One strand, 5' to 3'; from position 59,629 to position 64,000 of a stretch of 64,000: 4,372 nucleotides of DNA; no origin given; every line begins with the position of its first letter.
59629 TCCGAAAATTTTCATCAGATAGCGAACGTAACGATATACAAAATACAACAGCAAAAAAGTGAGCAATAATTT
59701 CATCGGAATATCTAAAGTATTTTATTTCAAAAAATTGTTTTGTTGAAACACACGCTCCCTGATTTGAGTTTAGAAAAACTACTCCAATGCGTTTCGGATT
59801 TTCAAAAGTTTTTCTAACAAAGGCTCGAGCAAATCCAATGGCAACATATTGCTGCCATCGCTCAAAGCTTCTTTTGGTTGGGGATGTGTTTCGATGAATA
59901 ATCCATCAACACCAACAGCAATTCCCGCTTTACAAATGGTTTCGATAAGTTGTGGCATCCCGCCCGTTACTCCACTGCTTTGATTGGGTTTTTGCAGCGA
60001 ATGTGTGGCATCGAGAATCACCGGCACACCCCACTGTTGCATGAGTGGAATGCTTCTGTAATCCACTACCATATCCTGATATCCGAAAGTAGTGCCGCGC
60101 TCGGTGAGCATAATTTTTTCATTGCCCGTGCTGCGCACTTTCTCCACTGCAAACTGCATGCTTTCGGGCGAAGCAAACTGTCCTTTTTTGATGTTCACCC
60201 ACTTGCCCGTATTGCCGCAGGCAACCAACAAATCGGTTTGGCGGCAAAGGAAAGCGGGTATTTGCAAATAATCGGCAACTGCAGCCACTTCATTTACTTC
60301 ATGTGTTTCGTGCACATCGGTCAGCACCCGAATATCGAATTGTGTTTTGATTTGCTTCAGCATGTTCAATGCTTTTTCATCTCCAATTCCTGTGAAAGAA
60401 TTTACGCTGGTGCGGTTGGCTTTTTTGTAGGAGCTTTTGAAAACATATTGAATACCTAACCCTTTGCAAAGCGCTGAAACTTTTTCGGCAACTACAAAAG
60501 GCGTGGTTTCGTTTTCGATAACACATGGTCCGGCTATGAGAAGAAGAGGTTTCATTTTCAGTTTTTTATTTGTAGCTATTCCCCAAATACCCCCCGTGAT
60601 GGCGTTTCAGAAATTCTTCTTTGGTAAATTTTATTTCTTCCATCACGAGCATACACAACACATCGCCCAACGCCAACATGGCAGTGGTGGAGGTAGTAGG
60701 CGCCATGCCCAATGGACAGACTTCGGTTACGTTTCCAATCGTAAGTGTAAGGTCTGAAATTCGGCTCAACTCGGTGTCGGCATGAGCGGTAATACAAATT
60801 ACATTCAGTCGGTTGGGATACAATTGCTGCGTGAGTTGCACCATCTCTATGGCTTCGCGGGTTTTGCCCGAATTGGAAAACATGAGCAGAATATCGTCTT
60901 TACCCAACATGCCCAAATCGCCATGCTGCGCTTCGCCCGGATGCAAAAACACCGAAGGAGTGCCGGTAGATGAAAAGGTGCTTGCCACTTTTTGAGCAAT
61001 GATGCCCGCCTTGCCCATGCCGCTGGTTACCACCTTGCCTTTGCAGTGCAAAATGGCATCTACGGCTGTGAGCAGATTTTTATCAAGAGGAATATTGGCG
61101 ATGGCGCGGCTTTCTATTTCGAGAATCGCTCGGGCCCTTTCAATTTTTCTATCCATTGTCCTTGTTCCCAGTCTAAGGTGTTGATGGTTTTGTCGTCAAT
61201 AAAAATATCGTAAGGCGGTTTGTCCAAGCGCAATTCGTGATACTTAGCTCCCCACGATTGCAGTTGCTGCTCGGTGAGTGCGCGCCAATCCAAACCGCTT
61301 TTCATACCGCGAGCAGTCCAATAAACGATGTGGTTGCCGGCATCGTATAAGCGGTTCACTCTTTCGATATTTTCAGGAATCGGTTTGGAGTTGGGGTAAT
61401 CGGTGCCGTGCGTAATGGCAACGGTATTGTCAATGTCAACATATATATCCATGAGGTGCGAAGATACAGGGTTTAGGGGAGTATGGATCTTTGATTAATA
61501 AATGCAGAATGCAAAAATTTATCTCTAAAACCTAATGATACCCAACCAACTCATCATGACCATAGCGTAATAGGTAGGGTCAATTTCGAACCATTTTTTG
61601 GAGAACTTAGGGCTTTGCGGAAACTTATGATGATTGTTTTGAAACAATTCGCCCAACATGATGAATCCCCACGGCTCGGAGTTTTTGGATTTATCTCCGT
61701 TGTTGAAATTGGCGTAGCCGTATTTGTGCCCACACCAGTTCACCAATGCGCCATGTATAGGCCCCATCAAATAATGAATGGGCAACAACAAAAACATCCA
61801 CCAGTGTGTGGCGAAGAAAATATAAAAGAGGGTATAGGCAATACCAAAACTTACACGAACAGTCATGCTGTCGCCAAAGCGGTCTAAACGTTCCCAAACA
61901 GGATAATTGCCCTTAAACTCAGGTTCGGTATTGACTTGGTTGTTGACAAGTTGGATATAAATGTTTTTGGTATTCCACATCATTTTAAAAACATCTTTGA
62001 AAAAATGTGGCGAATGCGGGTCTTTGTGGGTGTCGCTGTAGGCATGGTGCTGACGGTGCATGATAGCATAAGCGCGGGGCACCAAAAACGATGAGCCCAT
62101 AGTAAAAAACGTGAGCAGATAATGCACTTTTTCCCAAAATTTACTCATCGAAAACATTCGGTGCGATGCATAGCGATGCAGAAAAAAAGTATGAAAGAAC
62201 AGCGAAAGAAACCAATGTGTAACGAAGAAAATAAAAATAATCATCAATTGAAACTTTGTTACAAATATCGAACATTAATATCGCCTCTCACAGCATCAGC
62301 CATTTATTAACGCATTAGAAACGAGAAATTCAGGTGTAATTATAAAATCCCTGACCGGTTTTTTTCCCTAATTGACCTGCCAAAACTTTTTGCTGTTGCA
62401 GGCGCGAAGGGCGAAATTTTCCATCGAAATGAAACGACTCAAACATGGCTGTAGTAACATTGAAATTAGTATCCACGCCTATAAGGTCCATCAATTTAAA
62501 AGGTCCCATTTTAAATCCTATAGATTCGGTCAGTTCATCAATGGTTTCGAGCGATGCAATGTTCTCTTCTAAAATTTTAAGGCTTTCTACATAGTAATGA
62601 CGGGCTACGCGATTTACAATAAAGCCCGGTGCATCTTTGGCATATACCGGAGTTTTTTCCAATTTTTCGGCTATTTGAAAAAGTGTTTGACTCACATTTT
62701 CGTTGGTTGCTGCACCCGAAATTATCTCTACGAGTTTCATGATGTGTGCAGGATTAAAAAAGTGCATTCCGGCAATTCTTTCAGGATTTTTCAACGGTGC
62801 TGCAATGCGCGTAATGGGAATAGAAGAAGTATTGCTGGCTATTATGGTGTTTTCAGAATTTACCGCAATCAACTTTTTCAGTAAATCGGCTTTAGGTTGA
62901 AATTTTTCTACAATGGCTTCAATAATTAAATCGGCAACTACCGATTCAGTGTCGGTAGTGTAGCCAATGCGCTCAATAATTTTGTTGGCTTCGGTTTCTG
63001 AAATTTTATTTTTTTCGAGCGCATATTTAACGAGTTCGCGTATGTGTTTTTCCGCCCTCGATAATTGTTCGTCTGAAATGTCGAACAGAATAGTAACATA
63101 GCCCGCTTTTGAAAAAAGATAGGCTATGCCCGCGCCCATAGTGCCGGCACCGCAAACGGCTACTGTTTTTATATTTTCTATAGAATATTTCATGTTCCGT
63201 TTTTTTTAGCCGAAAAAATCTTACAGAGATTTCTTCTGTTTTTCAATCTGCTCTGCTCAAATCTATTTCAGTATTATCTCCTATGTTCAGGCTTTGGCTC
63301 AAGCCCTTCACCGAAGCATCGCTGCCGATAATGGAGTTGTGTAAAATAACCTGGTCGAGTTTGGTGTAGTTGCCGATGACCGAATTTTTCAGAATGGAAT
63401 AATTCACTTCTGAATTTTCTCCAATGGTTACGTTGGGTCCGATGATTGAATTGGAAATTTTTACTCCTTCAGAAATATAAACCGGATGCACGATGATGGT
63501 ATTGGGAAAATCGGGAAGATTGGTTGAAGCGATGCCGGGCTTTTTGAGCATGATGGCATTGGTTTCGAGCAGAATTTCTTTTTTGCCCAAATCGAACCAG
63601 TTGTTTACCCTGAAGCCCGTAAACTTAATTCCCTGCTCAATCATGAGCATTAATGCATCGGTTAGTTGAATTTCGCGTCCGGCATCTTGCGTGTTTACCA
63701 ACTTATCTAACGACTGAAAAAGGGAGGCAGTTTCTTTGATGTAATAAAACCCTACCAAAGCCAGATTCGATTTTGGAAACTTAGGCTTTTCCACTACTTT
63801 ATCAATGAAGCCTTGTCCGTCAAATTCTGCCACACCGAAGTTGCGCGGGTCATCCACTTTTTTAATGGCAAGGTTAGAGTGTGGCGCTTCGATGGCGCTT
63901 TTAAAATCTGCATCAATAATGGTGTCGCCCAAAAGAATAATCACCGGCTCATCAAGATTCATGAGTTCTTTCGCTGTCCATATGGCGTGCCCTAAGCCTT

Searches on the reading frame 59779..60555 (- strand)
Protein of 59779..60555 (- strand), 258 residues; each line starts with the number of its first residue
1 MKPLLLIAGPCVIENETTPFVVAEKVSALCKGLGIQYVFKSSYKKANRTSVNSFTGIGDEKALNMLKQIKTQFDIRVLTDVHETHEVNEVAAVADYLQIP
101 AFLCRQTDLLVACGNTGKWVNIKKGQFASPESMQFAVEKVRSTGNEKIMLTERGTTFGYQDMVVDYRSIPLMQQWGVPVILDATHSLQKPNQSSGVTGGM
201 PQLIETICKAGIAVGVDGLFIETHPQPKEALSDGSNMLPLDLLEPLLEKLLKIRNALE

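Call 80: search_protein_families(library=pfam, proteins=[window:59779-60555:-], max_evalue=0.00001)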
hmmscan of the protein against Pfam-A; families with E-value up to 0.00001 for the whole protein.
window:59779-60555:- (258 aa): 1 family
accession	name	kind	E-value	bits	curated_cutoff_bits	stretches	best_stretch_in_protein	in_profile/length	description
PF00793.26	DAHP_synth_1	-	4.3e-63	213.2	25.5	1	3-252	17-263/270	DAHP synthetase I family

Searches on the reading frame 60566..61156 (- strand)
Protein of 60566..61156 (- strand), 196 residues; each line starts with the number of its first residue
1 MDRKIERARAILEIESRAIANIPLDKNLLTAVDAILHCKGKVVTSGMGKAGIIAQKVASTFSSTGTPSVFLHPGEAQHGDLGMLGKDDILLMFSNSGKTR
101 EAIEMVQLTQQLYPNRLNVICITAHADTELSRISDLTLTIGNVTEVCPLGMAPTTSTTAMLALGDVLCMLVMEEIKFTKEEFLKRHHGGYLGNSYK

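Call 80: search_protein_families(library=pfam, proteins=[window:60566-61156:-], max_evalue=0.00001)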
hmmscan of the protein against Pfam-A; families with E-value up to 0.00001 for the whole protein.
window:60566-61156:- (196 aa): 1 family
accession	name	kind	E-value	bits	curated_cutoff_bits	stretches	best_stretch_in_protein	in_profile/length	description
PF01380.27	SIS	-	2.1e-22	79.7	25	1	35-168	1-129/131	SIS domain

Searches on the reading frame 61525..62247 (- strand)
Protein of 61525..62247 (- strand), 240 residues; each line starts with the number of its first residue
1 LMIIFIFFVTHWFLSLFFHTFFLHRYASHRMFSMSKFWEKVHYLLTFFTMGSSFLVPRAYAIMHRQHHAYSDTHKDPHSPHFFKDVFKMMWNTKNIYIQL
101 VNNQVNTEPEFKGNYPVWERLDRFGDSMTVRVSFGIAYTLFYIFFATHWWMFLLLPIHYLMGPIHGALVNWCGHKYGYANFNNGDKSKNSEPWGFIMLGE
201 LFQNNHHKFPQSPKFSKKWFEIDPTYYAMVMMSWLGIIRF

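Call 80: search_protein_families(library=pfam, proteins=[window:61525-62247:-], max_evalue=0.00001)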
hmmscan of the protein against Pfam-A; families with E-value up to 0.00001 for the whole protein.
window:61525-62247:- (240 aa): 1 family
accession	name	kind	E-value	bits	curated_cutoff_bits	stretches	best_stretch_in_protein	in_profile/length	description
PF00487.30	FA_desaturase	-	2.1e-13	51.1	29.7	1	7-213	10-227/253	Fatty acid desaturase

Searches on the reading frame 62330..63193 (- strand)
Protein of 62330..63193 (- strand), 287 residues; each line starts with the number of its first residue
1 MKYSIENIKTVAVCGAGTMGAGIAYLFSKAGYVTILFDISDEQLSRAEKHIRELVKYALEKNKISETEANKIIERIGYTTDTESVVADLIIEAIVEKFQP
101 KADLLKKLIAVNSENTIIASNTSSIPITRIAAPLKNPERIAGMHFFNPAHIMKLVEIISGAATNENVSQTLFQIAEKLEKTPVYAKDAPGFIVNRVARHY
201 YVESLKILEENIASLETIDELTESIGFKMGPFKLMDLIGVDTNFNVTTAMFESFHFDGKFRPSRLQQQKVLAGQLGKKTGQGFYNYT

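Call 80: search_protein_families(library=pfam, proteins=[window:62330-63193:-], max_evalue=0.00001)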
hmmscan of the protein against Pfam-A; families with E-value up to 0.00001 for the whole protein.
window:62330-63193:- (287 aa): 2 families
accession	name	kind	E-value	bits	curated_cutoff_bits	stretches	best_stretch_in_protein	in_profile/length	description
PF02737.24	3HCDH_N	-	4.2e-59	199.9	22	1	10-187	1-179/180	3-hydroxyacyl-CoA dehydrogenase, NAD binding domain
PF00725.27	3HCDH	-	1.1e-28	100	22.1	1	190-286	1-97/97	3-hydroxyacyl-CoA dehydrogenase, C-terminal domain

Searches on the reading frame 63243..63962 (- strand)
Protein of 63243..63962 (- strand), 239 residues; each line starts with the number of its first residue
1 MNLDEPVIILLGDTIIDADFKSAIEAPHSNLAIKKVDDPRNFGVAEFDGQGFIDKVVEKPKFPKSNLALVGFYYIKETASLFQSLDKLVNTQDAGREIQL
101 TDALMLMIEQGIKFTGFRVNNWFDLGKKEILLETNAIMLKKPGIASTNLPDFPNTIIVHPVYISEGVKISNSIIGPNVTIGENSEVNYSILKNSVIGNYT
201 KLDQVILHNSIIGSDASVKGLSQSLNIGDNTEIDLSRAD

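Call 80: search_protein_families(library=pfam, proteins=[window:63243-63962:-], max_evalue=0.00001)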
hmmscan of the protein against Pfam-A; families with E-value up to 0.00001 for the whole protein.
window:63243-63962:- (239 aa): 2 families
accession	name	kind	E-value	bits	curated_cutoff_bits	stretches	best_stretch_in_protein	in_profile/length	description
PF00483.29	NTP_transferase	-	1.1e-15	58.4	21.2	1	6-139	103-243/245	Nucleotidyl transferase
PF25084.1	LbH_EIF2B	-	2.1e-07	31.4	54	1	154-219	21-88/105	EIF2B subunit epsilon LbH domain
